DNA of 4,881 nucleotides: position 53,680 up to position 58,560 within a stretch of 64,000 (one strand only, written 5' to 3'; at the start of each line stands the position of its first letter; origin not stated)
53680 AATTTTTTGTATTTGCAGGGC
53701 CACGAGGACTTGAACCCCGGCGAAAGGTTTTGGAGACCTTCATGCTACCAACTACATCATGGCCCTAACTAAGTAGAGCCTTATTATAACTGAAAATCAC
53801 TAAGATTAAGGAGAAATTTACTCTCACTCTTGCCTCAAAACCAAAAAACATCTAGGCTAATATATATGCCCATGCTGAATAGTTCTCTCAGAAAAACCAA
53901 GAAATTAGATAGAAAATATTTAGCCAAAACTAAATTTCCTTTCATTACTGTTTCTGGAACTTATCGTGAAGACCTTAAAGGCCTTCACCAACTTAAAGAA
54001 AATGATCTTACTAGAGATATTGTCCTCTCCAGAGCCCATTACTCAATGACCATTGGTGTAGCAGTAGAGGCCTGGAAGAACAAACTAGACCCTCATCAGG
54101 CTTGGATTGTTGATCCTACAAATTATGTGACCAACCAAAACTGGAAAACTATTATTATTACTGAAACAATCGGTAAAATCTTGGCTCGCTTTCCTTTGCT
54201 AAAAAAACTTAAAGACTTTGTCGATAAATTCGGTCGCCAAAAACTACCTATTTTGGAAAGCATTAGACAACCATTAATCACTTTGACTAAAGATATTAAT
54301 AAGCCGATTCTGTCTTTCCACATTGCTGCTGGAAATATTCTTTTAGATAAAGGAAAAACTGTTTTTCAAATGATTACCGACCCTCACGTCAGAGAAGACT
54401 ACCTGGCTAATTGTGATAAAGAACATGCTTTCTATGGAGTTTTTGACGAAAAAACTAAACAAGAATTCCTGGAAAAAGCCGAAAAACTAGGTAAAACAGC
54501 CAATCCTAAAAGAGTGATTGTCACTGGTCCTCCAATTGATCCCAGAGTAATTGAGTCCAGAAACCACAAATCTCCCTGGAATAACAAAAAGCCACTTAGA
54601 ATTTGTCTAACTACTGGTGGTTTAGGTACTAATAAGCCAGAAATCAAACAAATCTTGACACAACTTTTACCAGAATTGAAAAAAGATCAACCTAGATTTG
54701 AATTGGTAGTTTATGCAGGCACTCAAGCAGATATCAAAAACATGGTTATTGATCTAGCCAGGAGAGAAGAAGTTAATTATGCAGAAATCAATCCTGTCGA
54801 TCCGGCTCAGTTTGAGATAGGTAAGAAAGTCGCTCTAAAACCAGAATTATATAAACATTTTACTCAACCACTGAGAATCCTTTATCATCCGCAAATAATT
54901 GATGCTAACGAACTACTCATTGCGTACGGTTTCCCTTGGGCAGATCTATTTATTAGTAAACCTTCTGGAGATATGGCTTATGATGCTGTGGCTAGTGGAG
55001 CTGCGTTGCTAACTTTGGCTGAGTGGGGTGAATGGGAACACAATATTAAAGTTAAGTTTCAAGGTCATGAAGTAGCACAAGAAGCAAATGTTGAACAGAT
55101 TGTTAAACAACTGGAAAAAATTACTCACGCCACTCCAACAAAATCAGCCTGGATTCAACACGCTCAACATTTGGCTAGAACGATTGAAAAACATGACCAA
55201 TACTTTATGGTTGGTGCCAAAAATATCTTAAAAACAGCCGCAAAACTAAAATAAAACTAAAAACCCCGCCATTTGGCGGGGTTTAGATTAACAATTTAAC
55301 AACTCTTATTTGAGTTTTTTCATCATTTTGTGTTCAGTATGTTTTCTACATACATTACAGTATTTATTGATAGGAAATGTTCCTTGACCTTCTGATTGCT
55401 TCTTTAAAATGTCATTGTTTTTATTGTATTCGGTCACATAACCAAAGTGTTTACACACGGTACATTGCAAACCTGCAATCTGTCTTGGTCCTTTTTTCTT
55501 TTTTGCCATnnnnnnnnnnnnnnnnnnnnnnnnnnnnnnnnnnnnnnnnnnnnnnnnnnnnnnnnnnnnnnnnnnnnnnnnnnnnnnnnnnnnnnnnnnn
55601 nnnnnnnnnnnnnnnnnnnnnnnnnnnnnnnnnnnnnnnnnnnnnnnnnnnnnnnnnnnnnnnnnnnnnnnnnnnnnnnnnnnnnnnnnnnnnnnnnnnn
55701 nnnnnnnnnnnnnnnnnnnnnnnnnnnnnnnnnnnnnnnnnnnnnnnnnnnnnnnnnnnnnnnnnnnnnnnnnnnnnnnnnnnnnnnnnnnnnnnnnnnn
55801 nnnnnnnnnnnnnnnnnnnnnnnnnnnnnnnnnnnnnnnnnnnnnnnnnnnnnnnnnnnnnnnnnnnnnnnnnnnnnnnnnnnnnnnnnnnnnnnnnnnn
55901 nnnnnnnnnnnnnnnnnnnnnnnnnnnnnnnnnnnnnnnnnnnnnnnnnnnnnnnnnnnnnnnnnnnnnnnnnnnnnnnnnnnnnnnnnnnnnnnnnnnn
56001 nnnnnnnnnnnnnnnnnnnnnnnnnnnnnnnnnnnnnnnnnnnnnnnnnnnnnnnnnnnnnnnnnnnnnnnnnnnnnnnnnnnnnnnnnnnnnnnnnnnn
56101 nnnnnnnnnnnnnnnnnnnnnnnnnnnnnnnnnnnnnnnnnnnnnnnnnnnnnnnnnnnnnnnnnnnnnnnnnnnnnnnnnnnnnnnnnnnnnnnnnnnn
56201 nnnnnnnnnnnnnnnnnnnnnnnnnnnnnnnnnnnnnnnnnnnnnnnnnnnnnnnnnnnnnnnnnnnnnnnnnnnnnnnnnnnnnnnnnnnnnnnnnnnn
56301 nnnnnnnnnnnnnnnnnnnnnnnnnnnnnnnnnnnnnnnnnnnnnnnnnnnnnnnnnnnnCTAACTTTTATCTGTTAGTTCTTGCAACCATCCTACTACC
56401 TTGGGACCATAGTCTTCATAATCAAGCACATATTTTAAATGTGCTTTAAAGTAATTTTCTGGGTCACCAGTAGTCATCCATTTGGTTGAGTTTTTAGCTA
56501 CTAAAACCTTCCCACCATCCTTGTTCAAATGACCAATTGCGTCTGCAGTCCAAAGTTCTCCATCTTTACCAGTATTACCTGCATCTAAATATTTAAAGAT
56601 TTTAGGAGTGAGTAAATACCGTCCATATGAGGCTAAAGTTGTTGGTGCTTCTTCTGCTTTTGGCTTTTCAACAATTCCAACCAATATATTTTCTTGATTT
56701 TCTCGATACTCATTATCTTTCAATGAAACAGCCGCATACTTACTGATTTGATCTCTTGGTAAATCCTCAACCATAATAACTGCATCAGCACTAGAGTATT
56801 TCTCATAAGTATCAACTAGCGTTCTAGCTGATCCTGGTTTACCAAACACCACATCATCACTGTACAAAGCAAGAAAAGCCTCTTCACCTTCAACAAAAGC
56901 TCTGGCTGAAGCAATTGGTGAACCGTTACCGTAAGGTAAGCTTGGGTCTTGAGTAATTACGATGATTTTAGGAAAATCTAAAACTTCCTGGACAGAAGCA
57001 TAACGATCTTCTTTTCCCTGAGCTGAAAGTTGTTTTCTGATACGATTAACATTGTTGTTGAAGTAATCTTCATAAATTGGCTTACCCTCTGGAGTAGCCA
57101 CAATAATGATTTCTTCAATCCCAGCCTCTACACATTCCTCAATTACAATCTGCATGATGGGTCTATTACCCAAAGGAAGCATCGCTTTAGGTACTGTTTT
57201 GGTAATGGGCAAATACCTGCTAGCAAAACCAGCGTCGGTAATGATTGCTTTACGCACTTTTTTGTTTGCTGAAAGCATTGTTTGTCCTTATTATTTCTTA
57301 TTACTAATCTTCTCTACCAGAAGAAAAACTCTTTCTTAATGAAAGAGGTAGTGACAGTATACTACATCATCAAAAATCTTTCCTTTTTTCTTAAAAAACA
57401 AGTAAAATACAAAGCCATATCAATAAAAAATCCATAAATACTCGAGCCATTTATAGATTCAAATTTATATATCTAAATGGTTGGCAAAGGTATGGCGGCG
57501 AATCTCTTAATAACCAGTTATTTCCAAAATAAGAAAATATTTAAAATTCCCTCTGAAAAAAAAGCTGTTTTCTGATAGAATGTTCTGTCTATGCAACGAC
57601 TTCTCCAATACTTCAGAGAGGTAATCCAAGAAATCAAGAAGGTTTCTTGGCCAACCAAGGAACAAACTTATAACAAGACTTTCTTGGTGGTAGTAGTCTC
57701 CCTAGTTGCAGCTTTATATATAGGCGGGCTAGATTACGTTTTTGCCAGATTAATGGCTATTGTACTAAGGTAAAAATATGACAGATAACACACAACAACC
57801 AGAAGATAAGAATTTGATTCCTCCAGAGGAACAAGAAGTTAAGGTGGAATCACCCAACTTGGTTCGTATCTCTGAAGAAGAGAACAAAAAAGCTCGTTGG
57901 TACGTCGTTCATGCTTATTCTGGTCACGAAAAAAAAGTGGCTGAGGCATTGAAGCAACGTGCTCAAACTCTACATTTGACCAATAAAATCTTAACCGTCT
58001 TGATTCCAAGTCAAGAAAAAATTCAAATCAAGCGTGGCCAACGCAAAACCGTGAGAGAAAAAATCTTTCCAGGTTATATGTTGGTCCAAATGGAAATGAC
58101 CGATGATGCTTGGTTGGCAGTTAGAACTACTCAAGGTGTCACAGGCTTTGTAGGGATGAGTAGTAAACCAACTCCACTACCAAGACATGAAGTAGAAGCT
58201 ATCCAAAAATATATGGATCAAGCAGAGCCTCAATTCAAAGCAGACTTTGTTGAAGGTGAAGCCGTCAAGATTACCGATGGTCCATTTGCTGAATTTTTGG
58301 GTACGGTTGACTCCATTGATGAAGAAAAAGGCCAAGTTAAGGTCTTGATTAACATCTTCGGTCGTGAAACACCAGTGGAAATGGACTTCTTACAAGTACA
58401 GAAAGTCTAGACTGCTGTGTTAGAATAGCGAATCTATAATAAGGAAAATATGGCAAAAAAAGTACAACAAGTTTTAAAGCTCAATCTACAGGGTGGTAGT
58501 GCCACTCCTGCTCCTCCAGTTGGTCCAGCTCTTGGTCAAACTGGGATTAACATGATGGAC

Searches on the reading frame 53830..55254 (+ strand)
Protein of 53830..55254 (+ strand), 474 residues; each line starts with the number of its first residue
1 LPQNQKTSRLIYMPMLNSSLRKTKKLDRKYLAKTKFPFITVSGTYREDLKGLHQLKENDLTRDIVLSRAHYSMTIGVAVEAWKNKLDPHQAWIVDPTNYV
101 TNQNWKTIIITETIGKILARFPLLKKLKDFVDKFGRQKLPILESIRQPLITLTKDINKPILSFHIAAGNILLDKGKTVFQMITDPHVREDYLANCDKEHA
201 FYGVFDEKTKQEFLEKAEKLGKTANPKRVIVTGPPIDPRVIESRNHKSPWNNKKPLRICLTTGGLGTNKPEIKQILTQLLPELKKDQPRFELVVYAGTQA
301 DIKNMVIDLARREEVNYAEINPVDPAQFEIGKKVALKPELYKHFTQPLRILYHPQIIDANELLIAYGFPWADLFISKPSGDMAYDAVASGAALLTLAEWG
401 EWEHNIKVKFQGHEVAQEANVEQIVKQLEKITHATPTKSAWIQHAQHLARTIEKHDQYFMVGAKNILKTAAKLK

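Call 61: search_protein_families(library=pfam, proteins=[window:53830-55254:+])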
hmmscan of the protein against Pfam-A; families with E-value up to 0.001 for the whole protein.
window:53830-55254:+ (474 aa): 1 family
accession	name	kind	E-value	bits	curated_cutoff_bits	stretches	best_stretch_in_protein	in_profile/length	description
PF22053.2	DUF6938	-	3.8e-05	23.8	27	1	250-384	32-157/236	Domain of unknown function (DUF6938)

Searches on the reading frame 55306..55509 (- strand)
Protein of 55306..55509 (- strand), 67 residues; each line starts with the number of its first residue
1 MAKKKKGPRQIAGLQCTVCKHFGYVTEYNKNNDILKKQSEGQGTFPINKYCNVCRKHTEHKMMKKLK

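Call 61: search_protein_families(library=pfam, proteins=[window:55306-55509:-])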
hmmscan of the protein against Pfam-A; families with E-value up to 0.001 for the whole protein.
window:55306-55509:- (67 aa): 1 family
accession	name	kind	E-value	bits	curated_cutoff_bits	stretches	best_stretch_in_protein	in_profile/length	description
PF00471.26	Ribosomal_L33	-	2.5e-07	31.4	25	1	12-61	3-44/47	Ribosomal protein L33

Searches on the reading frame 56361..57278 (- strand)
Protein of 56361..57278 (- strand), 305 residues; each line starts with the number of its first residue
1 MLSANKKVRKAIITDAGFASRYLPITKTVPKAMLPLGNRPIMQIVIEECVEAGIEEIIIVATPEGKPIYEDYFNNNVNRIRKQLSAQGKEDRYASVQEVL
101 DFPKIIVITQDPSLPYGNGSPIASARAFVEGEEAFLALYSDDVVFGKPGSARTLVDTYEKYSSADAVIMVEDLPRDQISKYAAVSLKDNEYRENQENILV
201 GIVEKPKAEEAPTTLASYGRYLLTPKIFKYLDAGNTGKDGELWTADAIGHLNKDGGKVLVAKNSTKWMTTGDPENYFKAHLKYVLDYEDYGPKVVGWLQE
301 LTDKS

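Call 8: find_related_loci(query=window:56361-57278:-, collection=genome_contigs, flank=4000)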
Query window:56361-57278:- (305 aa) in genome_contigs; peptide patterns used: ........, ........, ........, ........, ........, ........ (x = any residue, [..] = any of these).
599 stretches matched a pattern (row limit reached: there are more); 385 encode a relative of the query (tblastn E <= 1e-3); the best 80 are kept; 80 distinct loci.
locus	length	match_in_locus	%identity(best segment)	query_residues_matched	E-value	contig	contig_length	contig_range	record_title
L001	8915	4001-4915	100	1-305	0e+0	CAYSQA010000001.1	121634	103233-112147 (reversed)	MAG TPA_asm: uncultured Pseudomonadales bacterium isolate SRP170004_co1_586 genome assembly, contig: NODE_153_length_121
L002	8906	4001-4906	92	1-302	0e+0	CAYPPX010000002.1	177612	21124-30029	MAG TPA_asm: uncultured Pseudomonadales bacterium isolate SRP093185_co1_36 genome assembly, contig: NODE_10_length_17761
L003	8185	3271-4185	87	1-304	8e-179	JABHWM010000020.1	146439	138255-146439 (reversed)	MAG: Candidatus Paceibacterota bacterium isolate SI047_bin131 k141_756583, whole genome shotgun sequence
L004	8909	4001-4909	87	1-302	2e-177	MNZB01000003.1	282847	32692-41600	MAG: Candidatus Pacebacteria bacterium CG2_30_36_39 cg2_3.0_scaffold_19_c, whole genome shotgun sequence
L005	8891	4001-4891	78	6-302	7e-160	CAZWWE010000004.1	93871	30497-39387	MAG TPA_asm: uncultured Pseudomonadales bacterium isolate SRP216815_co1_233 genome assembly, contig: NODE_266_length_938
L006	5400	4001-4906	77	1-302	3e-160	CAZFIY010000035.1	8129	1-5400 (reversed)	MAG TPA_asm: uncultured Pseudomonadales bacterium isolate SRP192927_co2_730 genome assembly, contig: NODE_18560_length_8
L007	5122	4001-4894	76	4-301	2e-158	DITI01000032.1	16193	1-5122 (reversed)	MAG TPA_asm: Candidatus Pacebacteria bacterium UBA6188 UBA6188_contig_205775, whole genome shotgun sequence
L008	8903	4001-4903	75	2-302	1e-156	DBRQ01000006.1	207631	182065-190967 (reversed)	MAG TPA_asm: Candidatus Pacebacteria bacterium UBA1364 UBA1364_contig_12, whole genome shotgun sequence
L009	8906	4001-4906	74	1-302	3e-155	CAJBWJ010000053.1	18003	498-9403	uncultured bacterium isolate Loc080925-5-5m_bin-0562 genome assembly, contig: bin-0562:53/86, whole genome shotgun seque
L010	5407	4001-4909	73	2-304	7e-152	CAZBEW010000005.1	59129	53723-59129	MAG TPA_asm: uncultured Pseudomonadales bacterium isolate SRP294416_co3_632 genome assembly, contig: NODE_399_length_591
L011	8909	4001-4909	72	2-304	7e-150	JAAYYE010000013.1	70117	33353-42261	MAG: Candidatus Paceibacterota bacterium isolate AS06rmzACSIP_209 399047_AS06, whole genome shotgun sequence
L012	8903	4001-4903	75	1-301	1e-153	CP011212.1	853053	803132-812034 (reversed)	MAG: candidate division TM6 bacterium GW2011_GWF2_28_16 chromosome, complete genome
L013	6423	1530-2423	73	6-303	8e-140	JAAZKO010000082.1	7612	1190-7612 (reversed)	MAG: Candidatus Paceibacterota bacterium isolate AS22ysBPME_311 243324_AS22, whole genome shotgun sequence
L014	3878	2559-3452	68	2-305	4e-143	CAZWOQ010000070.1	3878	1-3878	MAG TPA_asm: uncultured Pseudomonadales bacterium isolate SRP216815_co1_77 genome assembly, contig: NODE_34365_length_38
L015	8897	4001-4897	68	1-305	6e-137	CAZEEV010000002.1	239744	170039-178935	MAG TPA_asm: uncultured Pseudomonadales bacterium isolate SRP294416_co1_79 genome assembly, contig: NODE_15_length_23974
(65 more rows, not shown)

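Call 61: search_protein_families(library=pfam, proteins=[window:56361-57278:-])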
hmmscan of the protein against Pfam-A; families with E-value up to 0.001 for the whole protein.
window:56361-57278:- (305 aa): 2 families
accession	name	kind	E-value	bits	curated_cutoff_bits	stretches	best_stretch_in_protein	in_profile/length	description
PF00483.29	NTP_transferase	-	4.6e-26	92.3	21.2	1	10-283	1-242/245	Nucleotidyl transferase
PF12804.13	NTP_transf_3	-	1.5e-07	32.2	27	1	12-172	2-124/160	MobA-like NTP transferase domain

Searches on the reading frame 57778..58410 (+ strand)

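Call 61: search_protein_families(library=pfam, proteins=[window:57778-58410:+])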
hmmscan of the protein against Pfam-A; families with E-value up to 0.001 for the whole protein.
window:57778-58410:+ (210 aa): 2 families
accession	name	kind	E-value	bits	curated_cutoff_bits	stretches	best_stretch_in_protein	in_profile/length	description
PF02357.24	NusG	-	1.6e-29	102.7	22.2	1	40-142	2-92/93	Transcription termination factor nusG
PF00467.35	KOW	-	3.7e-06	27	22.3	1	160-189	2-29/32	KOW motif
